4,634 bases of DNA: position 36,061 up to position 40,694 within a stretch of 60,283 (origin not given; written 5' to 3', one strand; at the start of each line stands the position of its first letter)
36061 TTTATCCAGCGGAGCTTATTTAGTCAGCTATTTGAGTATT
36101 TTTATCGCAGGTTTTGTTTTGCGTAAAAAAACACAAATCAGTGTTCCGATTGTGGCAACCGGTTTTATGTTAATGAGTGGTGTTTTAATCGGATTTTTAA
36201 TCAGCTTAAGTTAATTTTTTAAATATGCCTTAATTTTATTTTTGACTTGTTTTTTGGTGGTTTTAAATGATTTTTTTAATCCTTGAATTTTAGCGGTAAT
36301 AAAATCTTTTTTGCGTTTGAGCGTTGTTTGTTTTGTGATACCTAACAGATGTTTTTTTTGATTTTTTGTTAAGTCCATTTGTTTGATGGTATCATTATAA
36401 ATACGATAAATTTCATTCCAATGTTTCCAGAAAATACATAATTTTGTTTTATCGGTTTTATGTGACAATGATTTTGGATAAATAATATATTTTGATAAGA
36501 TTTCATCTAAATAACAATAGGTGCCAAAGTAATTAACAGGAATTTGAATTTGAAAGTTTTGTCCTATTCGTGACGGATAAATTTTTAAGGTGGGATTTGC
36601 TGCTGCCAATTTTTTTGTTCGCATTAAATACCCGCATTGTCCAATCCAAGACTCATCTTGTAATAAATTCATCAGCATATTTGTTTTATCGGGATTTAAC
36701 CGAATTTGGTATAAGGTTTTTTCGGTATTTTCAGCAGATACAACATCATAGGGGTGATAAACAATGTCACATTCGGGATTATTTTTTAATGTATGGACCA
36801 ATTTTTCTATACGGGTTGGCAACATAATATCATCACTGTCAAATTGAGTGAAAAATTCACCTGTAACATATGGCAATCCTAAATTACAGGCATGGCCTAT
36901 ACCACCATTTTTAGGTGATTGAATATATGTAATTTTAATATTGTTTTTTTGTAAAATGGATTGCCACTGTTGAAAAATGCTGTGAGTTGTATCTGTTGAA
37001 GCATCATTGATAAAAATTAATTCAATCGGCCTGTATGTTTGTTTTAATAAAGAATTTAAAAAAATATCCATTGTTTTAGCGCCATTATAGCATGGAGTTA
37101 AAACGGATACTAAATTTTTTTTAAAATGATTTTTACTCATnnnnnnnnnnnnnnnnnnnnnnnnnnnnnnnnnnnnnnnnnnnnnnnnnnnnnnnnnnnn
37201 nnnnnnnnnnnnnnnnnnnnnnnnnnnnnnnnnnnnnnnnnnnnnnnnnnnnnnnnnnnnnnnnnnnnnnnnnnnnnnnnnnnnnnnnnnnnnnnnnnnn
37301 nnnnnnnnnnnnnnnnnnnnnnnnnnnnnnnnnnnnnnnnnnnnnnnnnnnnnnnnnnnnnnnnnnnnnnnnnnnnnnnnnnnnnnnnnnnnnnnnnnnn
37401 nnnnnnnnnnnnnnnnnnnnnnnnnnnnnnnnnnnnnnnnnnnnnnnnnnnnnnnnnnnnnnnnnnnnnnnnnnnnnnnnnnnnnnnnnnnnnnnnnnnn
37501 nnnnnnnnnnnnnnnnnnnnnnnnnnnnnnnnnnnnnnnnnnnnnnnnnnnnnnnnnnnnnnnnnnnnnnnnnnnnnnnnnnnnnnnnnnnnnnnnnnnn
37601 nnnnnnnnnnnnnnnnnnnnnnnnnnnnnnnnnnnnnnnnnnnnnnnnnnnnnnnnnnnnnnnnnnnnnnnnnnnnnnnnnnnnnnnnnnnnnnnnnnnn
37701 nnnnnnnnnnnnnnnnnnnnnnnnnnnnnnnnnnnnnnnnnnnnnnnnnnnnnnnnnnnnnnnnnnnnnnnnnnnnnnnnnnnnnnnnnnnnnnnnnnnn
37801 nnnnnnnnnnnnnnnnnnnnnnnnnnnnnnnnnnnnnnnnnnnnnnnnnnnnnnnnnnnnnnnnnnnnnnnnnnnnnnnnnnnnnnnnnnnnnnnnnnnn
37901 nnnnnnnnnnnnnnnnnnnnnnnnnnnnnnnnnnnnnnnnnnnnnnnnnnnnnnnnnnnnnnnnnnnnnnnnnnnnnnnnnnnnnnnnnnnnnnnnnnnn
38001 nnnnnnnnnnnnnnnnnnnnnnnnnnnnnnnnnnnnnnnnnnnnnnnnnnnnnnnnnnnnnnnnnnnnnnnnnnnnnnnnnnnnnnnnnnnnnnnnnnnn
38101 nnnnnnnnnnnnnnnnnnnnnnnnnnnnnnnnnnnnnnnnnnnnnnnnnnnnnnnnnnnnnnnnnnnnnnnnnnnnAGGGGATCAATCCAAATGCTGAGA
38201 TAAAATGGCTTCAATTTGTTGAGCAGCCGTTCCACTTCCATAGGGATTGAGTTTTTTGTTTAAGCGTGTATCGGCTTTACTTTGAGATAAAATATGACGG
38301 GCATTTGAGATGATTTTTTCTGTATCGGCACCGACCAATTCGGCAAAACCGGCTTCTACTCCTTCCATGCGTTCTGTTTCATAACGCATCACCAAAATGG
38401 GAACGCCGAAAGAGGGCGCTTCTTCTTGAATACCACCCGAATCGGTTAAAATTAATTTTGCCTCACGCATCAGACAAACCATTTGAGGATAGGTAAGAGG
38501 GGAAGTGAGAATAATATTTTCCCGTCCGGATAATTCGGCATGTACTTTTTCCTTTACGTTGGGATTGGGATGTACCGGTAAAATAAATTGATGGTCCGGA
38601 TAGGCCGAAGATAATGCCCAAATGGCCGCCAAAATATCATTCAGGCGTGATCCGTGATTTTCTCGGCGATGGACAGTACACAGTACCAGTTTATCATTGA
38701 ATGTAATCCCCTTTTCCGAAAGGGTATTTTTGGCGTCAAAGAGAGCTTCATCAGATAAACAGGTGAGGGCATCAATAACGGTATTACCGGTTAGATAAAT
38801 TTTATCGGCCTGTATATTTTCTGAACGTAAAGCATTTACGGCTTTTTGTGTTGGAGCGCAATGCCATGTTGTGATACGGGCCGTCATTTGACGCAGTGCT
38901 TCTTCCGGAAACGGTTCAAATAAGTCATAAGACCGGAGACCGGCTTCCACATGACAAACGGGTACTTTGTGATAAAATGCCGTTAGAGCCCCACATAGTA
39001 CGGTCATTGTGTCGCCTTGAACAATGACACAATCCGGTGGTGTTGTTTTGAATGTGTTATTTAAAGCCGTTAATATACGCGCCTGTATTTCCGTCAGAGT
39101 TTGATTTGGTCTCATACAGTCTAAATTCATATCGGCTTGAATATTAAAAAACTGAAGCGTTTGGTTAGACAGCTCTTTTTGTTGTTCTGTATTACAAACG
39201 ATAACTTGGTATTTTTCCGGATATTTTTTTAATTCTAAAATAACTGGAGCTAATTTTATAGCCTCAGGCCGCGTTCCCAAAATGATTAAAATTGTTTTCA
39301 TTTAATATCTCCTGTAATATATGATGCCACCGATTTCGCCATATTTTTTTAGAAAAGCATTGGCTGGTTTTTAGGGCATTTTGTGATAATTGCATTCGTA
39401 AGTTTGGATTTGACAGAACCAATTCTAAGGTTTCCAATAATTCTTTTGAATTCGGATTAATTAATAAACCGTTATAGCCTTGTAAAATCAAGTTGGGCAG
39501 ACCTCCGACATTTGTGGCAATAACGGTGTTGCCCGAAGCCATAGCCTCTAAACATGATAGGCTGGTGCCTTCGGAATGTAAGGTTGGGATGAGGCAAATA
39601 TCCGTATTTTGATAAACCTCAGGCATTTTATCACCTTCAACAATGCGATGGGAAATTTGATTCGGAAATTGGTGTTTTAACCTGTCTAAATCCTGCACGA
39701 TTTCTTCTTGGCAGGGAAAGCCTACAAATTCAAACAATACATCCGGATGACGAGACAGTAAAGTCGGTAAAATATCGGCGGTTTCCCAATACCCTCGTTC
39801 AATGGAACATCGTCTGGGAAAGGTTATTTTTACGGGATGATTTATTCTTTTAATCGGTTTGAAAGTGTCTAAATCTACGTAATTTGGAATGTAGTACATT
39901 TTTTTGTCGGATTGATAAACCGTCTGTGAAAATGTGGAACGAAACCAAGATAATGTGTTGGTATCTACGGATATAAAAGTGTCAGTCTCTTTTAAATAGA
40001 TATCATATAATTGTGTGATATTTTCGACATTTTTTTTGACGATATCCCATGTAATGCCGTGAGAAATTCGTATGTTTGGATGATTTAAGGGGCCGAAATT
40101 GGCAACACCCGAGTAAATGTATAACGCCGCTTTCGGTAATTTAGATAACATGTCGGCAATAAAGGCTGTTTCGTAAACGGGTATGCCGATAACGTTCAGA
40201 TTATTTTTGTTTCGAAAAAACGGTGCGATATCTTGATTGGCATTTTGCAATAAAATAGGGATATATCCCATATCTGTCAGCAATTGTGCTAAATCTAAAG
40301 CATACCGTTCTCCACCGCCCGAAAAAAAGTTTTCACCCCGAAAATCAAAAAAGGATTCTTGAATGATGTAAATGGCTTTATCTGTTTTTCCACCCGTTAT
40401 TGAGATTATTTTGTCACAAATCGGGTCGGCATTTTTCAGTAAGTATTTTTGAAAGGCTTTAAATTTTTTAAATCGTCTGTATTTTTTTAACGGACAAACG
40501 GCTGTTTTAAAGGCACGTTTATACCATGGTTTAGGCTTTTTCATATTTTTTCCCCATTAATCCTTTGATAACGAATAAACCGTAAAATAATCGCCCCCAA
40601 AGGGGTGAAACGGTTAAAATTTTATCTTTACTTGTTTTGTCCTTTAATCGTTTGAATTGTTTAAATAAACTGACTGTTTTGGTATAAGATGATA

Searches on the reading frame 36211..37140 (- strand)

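Call 36: search_protein_families(library=ncbifam, proteins=[window:36211-37140:-], max_evalue=0.00001)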
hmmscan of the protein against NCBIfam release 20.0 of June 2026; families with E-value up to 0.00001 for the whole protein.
window:36211-37140:- (309 aa): 15 families
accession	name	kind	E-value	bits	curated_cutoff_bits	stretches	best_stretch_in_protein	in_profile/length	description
NF047683.1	TeichurnBiosyTuaG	equivalog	9.2e-22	77.9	400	1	7-232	4-217/252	teichuronic acid biosynthesis protein TuaG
NF007482.0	PRK10073.1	equivalog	6.2e-21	74.7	423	1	7-136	4-127/334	glycosyltransferase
NF053739.1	GlytfEpsEBac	equivalog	6.5e-20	71.2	450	1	11-158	3-146/265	glycosyltransferase EpsE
TIGR03937.1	PgaC_IcaA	equivalog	3.8e-16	59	422.3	1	6-125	42-157/407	poly-beta-1,6-N-acetyl-D-glucosamine synthase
NF050050.1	ProtGlycPglI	equivalog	3.5e-12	46.3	500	1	10-120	3-110/306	GalNAc(5)-diNAcBac-PP-undecaprenol beta-1,3-glucosyltransferase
TIGR03111.1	glyc2_xrt_Gpos1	hypoth_equivalog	4.1e-12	45.6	363.95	1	10-126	50-164/439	TIGR03111 family XrtG-associated glycosyltransferase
NF007453.0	PRK10018.1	equivalog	3.6e-10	40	382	1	8-117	5-110/280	colanic acid biosynthesis glycosyltransferase WcaA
TIGR04017.1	WcaA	equivalog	1.6e-09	37.8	495.75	1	7-116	3-108/279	colanic acid biosynthesis glycosyltransferase WcaA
NF038302.1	EPS_HpsE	equivalog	4.7e-09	35.7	300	1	12-123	4-116/307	hormogonium polysaccharide biosynthesis glycosyltransferase HpsE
NF047588.1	GlcsyltransPgfSStrep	equivalog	5.9e-08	32.3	500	1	11-137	3-120/308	glycosyltransferase PgfS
TIGR04440.1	glyco_TIGR04440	domain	9.9e-08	32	70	1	11-149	2-138/215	TIGR00180 family glycosyltransferase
NF041394.1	GtaseAglG_Halo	equivalog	2.1e-07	30.5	440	1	28-120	22-109/304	glucosyl-dolichyl phosphate glucuronosyltransferase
TIGR04283.1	glyco_like_mftF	equivalog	2e-06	27.6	182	1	11-118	1-97/221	TIGR04283 family arsenosugar biosynthesis glycosyltransferase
NF041875.1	EPS_EpsD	equivalog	2.7e-06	27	370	1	11-113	1-99/325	exopolysaccharide biosynthesis glycosyltransferase EpsD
TIGR03965.1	mycofact_glyco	equivalog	4.8e-06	25.7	280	1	9-119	74-180/467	mycofactocin biosynthesis glycosyltransferase MftF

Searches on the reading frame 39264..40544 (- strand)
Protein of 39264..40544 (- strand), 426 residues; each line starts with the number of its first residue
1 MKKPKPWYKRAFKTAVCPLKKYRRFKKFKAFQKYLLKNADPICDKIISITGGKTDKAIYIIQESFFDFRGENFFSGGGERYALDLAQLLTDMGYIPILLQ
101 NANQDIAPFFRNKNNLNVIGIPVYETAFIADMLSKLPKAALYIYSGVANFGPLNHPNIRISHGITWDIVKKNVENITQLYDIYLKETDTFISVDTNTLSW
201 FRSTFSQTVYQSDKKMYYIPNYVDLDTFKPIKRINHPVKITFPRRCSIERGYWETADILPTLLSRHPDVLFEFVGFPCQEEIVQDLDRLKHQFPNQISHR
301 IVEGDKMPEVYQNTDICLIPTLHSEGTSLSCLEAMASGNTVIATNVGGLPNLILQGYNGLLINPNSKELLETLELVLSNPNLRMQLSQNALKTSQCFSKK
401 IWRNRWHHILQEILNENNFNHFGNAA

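Call 6: search_protein_families(library=pfam, proteins=[window:39264-40544:-], max_evalue=0.01)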
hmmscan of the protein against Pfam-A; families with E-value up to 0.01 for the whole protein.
window:39264-40544:- (426 aa): 3 families
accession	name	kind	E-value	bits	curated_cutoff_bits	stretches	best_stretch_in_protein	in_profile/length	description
PF00534.26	Glycos_transf_1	-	1.8e-20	73.6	26.4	1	236-392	14-171/172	Glycosyl transferases group 1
PF13692.12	Glyco_trans_1_4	-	4.9e-17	62.9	27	1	257-378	22-141/142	Glycosyl transferases group 1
PF13524.12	Glyco_trans_1_2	-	1.7e-07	31.7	25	1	289-410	27-143/144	Glycosyl transferase-like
